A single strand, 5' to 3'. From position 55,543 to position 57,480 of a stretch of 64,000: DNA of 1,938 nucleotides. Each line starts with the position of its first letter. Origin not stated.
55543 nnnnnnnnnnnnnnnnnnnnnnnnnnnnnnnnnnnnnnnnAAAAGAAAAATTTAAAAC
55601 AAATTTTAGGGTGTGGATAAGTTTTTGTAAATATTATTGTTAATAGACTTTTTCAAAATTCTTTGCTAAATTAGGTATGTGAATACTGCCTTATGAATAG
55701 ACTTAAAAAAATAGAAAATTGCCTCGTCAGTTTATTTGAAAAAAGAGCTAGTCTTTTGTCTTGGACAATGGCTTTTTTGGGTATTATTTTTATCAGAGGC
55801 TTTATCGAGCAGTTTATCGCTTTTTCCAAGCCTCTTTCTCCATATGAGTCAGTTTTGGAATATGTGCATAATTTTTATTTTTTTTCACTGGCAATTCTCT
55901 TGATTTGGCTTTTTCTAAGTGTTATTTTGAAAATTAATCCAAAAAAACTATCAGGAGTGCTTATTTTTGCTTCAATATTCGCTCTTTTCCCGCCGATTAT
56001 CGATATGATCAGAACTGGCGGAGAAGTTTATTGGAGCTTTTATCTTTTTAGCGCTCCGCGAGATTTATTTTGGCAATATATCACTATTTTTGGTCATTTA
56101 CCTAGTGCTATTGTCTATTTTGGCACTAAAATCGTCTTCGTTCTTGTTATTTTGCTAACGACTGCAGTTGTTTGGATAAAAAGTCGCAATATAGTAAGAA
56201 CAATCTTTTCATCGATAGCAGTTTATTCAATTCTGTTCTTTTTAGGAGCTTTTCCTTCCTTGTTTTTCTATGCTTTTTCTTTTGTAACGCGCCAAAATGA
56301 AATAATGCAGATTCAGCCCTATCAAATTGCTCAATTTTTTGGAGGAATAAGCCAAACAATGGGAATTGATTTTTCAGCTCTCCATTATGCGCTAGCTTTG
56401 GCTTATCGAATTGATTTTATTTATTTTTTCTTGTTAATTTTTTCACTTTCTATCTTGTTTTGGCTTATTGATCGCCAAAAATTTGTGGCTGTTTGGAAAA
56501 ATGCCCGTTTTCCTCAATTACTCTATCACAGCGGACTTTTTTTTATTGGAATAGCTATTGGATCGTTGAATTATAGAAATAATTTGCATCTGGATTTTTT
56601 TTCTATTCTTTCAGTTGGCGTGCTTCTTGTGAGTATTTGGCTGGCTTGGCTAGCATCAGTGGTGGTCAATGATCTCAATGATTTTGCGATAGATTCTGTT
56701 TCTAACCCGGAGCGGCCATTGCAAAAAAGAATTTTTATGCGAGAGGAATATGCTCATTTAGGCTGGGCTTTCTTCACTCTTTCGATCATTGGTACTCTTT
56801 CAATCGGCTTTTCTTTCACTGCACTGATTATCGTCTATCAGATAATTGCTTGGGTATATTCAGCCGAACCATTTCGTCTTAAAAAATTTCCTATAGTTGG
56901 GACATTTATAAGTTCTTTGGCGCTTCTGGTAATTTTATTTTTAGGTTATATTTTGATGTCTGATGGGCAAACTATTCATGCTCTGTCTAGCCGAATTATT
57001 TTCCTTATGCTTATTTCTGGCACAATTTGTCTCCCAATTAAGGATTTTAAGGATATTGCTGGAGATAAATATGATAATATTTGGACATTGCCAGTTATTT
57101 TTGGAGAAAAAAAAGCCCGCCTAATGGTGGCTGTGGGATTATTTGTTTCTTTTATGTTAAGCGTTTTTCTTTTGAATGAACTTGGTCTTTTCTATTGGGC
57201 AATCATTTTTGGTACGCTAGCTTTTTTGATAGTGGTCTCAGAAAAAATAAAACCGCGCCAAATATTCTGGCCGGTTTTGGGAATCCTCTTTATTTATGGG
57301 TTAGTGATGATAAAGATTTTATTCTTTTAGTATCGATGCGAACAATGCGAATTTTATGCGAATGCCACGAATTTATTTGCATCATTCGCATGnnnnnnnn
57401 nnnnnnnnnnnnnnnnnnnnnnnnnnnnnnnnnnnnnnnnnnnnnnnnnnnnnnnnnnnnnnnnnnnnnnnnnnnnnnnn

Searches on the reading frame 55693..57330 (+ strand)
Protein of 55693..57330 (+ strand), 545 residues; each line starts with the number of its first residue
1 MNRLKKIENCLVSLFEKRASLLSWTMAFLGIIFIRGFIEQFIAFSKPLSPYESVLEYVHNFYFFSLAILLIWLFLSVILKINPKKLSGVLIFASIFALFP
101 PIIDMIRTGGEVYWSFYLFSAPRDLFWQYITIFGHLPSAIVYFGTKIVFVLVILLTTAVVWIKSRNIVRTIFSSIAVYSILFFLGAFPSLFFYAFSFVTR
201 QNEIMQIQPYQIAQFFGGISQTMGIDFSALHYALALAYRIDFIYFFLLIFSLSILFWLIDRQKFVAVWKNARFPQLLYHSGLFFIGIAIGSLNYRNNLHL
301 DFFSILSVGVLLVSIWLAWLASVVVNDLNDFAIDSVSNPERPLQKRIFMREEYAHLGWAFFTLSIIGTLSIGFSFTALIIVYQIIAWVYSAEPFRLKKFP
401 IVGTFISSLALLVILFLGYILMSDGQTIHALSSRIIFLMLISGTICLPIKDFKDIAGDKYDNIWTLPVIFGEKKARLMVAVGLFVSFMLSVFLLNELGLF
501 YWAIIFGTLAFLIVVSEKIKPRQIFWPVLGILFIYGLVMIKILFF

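Call 27: search_protein_families(library=pfam, proteins=[window:55693-57330:+], max_evalue=0.1)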
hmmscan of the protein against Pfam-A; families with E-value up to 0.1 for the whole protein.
window:55693-57330:+ (545 aa): 1 family
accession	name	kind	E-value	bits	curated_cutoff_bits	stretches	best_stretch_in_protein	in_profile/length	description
PF01040.23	UbiA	-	6.1e-25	88.4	34.2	1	303-515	17-227/250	UbiA prenyltransferase family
